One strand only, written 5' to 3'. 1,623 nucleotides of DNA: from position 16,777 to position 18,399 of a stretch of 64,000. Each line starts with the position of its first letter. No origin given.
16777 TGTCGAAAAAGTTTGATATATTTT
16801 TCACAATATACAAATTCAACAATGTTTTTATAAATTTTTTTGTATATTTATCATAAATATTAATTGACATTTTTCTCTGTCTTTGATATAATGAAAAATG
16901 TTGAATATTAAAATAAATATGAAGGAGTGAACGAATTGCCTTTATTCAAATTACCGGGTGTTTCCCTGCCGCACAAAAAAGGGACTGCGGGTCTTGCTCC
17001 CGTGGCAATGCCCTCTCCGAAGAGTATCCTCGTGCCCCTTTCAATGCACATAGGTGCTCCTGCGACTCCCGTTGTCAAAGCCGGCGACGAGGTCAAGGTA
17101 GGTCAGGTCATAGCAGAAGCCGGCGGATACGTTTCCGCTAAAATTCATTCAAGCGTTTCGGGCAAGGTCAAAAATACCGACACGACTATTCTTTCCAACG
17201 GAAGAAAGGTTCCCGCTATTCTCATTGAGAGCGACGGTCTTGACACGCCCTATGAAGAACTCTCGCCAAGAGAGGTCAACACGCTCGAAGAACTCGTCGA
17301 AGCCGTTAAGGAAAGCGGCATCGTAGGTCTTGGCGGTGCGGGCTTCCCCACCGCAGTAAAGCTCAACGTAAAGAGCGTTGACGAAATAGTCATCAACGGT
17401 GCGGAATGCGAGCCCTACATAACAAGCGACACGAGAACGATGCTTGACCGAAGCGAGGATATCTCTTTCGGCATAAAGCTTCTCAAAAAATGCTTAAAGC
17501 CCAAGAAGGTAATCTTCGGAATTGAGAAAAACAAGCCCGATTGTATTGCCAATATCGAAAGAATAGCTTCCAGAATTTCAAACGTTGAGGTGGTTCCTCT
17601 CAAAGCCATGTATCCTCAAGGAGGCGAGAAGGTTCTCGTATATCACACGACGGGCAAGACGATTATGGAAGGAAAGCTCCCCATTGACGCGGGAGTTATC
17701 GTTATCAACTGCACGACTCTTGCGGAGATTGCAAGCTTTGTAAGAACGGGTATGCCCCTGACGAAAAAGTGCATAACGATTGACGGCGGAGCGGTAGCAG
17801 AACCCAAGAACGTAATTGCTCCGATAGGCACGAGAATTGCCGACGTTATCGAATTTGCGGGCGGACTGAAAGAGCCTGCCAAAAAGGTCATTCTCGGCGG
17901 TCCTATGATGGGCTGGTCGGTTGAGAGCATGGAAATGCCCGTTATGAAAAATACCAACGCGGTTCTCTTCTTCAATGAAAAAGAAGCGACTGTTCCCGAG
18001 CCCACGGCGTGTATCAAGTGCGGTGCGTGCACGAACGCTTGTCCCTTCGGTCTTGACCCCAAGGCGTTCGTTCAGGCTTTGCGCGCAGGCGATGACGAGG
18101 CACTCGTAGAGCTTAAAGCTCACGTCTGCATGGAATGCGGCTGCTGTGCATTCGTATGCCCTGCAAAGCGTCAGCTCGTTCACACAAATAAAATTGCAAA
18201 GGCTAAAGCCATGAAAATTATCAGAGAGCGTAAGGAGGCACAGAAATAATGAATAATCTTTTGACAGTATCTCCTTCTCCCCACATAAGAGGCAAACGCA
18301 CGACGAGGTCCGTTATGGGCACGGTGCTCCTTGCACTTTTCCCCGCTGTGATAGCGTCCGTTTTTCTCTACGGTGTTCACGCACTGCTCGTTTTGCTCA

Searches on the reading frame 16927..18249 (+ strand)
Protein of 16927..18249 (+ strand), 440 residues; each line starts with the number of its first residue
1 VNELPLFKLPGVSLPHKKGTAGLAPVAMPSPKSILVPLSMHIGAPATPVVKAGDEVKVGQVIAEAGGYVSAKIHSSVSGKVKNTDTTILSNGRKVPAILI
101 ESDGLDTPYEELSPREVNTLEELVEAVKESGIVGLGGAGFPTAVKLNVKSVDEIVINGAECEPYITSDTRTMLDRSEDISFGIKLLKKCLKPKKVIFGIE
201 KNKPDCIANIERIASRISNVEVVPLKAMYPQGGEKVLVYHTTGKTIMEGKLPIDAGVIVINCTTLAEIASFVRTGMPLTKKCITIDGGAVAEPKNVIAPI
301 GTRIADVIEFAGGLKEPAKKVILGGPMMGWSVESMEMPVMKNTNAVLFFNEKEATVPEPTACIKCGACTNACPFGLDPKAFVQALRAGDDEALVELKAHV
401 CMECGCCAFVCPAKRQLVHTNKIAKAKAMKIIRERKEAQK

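Call 65: search_protein_families(library=ncbifam, proteins=[window:16927-18249:+], max_evalue=1e-10)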
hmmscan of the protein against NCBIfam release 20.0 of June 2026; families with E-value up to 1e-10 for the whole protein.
window:16927-18249:+ (440 aa): 6 families
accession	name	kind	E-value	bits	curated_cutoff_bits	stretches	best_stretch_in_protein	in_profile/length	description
TIGR01945.1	rnfC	subfamily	3e-135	451.1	245.95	1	11-429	7-432/435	RnfABCDGE type electron transport complex subunit C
NF003454.1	PRK05035.1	equivalog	9.3e-117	390.8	345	1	11-439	9-446/556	electron transport complex subunit RsxC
TIGR04481.1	PR_assoc_PrdC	equivalog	1.7e-62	211.6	490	1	36-350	3-306/425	proline reductase-associated electron transfer protein PrdC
NF041837.1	rnfC_Methano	equivalog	2.9e-56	191.2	650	2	219-434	218-432/438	Rnf electron transport complex subunit RnfC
NF003761.0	PRK05352.1-4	equivalog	6.1e-22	77.9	450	1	49-335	47-315/449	Na(+)-translocating NADH-quinone reductase subunit A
TIGR01936.1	nqrA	equivalog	9.2e-18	64.3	321.05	1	43-334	38-310/446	NADH:ubiquinone reductase (Na(+)-transporting) subunit A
